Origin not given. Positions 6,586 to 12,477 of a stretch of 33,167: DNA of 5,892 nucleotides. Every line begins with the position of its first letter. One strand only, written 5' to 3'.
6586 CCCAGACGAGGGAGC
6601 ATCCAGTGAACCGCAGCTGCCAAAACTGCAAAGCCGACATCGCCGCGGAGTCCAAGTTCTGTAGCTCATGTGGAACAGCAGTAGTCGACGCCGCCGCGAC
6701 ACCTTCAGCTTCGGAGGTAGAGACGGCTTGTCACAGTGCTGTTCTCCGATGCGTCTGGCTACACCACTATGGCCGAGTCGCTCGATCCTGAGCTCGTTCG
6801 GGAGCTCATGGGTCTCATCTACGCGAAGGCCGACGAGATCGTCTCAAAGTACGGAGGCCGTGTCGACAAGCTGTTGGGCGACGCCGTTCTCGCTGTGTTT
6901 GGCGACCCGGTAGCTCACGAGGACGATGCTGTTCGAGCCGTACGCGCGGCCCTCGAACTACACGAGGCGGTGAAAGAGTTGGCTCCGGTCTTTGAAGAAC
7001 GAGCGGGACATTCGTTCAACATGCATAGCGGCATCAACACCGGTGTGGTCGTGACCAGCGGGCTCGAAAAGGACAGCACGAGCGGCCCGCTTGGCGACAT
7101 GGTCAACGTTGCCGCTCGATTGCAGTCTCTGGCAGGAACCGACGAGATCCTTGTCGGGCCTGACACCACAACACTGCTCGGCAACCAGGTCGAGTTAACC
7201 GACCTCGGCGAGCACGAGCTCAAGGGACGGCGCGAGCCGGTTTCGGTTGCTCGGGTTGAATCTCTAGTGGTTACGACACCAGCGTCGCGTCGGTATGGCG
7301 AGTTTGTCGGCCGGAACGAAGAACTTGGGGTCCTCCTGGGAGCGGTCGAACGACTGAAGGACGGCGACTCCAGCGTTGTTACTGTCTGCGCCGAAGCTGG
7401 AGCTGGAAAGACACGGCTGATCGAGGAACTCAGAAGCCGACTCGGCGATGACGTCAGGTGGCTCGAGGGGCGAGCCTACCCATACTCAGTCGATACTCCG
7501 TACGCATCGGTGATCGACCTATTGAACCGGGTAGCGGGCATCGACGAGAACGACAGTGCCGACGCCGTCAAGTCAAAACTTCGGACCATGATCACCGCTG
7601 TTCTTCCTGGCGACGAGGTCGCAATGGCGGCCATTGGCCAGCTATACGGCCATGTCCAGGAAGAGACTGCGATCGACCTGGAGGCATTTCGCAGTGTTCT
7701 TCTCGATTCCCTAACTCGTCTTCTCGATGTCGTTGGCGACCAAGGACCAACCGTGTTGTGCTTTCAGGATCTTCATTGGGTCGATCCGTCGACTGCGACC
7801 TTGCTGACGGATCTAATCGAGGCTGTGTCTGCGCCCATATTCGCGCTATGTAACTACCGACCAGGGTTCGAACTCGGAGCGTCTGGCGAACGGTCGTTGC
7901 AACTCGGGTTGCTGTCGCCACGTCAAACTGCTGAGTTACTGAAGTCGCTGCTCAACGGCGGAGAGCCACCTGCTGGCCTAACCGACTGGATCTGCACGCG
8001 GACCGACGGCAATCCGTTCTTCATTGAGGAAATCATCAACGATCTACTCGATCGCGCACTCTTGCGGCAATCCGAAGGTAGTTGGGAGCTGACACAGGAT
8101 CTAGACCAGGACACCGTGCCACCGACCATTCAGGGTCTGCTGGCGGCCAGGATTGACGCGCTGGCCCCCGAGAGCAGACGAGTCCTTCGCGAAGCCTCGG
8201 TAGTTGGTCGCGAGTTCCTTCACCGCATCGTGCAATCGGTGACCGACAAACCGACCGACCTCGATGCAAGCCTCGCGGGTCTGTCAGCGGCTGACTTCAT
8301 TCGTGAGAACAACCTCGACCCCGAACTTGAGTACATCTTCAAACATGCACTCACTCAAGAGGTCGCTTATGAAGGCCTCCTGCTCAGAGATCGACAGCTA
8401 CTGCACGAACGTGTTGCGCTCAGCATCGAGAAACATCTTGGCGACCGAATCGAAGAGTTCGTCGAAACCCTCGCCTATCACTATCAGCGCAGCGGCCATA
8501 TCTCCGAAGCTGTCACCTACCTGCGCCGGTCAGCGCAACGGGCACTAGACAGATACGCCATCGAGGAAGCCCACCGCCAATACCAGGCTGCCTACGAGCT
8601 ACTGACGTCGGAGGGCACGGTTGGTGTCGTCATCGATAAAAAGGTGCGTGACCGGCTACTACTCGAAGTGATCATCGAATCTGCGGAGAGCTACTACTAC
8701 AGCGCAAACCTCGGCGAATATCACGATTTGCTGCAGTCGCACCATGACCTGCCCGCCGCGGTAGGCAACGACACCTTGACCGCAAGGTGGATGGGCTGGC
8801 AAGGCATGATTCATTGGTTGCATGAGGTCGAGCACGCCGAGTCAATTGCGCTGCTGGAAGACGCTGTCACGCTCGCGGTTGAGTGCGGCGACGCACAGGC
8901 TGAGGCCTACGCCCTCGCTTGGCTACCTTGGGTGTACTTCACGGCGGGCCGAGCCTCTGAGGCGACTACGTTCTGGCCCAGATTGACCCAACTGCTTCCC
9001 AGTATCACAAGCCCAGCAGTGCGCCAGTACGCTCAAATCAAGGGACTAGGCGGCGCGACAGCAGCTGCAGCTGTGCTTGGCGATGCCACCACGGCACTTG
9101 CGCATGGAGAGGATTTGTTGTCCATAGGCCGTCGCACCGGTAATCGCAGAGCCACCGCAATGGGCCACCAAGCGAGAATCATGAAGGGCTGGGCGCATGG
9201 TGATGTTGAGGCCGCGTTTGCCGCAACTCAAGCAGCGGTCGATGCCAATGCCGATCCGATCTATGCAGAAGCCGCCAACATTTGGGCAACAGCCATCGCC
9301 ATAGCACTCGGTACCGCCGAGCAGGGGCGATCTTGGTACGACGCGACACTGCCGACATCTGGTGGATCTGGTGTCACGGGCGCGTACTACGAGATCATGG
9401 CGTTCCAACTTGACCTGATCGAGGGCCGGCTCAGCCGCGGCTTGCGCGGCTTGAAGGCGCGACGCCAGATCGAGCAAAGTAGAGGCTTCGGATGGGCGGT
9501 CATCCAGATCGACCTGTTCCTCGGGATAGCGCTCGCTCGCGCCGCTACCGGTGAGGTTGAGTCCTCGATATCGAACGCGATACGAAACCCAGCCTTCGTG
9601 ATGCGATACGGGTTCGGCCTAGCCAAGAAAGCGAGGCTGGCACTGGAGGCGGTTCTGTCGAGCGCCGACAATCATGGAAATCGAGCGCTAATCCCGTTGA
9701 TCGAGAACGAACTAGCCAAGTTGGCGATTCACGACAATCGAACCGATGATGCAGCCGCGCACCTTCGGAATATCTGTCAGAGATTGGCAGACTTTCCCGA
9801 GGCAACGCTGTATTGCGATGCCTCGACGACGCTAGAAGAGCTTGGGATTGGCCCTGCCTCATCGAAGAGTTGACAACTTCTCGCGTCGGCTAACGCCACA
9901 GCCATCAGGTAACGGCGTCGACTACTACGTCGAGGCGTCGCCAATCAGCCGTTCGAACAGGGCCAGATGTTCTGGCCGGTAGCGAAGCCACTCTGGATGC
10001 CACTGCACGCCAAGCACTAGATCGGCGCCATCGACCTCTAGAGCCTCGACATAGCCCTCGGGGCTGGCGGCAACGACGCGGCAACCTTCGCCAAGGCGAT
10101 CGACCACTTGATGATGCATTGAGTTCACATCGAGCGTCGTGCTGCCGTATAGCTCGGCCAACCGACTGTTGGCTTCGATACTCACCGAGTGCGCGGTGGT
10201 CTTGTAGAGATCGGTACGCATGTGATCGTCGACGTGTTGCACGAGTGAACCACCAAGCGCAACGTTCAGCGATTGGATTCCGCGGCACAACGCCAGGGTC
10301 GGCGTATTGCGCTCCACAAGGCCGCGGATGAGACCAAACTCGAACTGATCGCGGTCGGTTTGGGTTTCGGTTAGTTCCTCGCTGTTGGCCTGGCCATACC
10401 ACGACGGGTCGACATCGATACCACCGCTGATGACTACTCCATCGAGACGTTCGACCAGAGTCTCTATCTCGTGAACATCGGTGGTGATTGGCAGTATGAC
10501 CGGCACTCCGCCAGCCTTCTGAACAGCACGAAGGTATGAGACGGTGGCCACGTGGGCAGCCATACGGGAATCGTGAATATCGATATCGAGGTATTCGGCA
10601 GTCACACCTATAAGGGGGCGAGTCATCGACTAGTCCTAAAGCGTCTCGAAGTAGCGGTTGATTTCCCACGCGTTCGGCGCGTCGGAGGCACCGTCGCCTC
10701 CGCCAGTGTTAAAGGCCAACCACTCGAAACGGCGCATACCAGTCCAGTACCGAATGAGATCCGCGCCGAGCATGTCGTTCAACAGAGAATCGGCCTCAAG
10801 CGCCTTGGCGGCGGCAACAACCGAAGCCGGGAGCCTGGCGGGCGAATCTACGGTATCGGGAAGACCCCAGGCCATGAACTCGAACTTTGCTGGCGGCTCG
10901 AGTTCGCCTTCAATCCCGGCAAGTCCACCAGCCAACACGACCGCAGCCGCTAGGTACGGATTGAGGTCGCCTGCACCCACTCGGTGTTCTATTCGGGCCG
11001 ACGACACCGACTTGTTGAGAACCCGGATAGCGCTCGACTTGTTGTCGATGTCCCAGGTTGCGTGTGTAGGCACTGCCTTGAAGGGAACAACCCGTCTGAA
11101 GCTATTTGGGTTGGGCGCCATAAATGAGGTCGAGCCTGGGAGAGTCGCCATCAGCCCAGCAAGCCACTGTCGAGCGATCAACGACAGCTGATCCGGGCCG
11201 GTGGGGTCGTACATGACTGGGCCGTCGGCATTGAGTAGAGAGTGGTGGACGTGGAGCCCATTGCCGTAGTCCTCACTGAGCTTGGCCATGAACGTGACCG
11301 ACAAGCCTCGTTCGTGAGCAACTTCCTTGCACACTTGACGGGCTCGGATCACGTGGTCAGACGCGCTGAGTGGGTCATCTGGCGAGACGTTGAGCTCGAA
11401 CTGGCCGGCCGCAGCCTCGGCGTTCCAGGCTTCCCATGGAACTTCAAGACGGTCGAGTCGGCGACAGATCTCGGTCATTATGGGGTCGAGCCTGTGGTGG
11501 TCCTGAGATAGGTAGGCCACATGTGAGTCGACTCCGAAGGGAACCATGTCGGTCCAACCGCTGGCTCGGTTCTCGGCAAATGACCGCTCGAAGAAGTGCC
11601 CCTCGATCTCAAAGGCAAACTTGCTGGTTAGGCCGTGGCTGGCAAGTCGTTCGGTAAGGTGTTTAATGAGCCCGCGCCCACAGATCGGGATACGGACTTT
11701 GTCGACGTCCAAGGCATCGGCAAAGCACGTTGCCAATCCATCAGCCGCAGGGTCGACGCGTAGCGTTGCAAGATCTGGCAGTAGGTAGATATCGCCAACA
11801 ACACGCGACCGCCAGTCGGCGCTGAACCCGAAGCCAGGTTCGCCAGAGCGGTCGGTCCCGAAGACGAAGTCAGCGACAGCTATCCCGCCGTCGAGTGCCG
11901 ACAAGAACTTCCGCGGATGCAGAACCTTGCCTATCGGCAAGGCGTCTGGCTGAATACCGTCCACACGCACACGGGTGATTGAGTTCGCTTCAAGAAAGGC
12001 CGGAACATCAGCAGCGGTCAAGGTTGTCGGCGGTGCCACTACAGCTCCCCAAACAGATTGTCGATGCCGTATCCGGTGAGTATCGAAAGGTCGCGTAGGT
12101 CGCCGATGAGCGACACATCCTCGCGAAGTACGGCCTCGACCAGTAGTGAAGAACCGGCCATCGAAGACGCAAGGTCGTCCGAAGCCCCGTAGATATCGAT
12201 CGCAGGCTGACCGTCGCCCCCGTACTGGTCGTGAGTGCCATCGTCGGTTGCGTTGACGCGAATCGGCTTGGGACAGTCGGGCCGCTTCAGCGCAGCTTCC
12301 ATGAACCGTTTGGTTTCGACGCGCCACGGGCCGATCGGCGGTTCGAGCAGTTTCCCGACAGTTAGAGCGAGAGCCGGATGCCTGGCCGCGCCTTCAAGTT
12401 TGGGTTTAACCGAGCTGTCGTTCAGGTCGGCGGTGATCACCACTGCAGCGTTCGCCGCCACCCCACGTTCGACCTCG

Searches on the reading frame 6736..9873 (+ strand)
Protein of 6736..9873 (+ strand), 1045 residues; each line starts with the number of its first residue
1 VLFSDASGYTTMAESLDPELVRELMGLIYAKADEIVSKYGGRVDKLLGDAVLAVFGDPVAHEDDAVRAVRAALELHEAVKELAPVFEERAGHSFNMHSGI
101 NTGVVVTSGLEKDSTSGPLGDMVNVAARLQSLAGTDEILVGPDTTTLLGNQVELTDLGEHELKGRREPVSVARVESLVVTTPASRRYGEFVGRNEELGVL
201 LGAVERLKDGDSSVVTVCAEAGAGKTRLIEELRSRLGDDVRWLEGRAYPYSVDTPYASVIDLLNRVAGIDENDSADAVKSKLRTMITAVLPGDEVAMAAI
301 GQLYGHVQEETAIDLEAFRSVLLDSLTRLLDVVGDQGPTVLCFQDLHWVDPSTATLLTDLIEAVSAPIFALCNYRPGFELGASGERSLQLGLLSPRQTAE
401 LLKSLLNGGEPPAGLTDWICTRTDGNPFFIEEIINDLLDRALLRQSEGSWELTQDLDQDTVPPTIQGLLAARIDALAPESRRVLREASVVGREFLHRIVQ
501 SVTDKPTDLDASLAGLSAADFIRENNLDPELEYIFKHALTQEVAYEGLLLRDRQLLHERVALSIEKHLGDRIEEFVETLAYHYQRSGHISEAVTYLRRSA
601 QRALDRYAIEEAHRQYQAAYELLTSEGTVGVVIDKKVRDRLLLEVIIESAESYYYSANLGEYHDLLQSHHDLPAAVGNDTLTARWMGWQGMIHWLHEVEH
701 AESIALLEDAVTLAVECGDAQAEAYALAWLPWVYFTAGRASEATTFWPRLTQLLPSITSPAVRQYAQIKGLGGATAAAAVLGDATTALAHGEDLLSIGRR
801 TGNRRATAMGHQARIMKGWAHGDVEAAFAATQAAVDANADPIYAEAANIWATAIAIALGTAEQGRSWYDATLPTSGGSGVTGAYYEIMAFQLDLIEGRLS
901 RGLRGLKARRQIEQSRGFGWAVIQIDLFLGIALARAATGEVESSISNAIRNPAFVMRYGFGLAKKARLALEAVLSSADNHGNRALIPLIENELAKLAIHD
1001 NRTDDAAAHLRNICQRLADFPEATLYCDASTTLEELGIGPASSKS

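Call 24: search_protein_families(library=pfam, proteins=[window:6736-9873:+], max_evalue=0.00001)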
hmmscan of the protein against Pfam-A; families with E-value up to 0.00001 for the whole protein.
window:6736-9873:+ (1045 aa): 2 families
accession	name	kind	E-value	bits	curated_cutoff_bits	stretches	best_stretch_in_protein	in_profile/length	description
PF13191.12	AAA_16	-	9.5e-20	72.2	32.6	1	189-365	1-160/167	AAA ATPase domain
PF00211.25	Guanylate_cyc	-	2.2e-19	70.2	21.9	1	1-167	11-175/183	Adenylate and Guanylate cyclase catalytic domain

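Call 69: search_protein_families(library=padloc, proteins=[window:6736-9873:+], max_evalue=0.001)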
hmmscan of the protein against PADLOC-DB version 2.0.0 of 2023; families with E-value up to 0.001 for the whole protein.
window:6736-9873:+ (1045 aa): 9 families
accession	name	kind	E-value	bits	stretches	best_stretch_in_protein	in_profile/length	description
PDLC02370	PycC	-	5.1e-14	50.4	1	2-157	85-247/340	-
PDLC02367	PycC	-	9.4e-13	46.1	1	1-152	46-196/226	-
PDLC00734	PycC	-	9.2e-11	39.4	1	2-129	193-320/374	Pycsar cyclase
PDLC00764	PycC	-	6.8e-10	36.4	1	2-166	98-271/449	Pycsar cyclase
PDLC00766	PycC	-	6.5e-08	30.3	1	1-152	46-199/232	Pycsar cyclase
PDLC00765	PycC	-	4.2e-06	24.1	1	2-142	261-406/477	Pycsar cyclase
PDLC02369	PycC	-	8.2e-05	20.3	1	10-157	58-200/248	-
PDLC00767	PycC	-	0.00017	19.1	1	3-148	97-249/337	Pycsar cyclase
PDLC00761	PycC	-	0.00025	18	1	2-145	109-259/438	Pycsar cyclase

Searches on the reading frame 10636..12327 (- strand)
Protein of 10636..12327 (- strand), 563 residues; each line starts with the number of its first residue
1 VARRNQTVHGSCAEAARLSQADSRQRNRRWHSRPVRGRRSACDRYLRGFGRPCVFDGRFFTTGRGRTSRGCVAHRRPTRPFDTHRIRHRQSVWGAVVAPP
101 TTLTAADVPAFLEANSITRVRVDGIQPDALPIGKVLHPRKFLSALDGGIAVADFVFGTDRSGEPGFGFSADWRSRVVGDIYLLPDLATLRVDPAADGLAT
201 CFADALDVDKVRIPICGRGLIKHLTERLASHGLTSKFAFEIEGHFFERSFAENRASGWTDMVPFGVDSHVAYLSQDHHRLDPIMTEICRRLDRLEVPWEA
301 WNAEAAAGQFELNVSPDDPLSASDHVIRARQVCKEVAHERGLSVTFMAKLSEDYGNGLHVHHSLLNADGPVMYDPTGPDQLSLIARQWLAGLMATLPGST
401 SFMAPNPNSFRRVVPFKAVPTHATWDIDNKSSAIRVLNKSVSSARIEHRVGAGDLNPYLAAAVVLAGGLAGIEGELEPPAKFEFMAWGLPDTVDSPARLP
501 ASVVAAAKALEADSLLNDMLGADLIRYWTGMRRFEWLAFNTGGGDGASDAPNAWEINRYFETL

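Call 24: search_protein_families(library=pfam, proteins=[window:10636-12327:-], max_evalue=0.00001)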
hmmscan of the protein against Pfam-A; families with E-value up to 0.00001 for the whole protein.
window:10636-12327:- (563 aa): 1 family
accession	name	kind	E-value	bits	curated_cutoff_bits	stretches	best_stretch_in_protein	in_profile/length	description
PF00120.29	Gln-synt_C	-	3.1e-75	253.8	24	1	216-541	3-334/344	Glutamine synthetase, catalytic domain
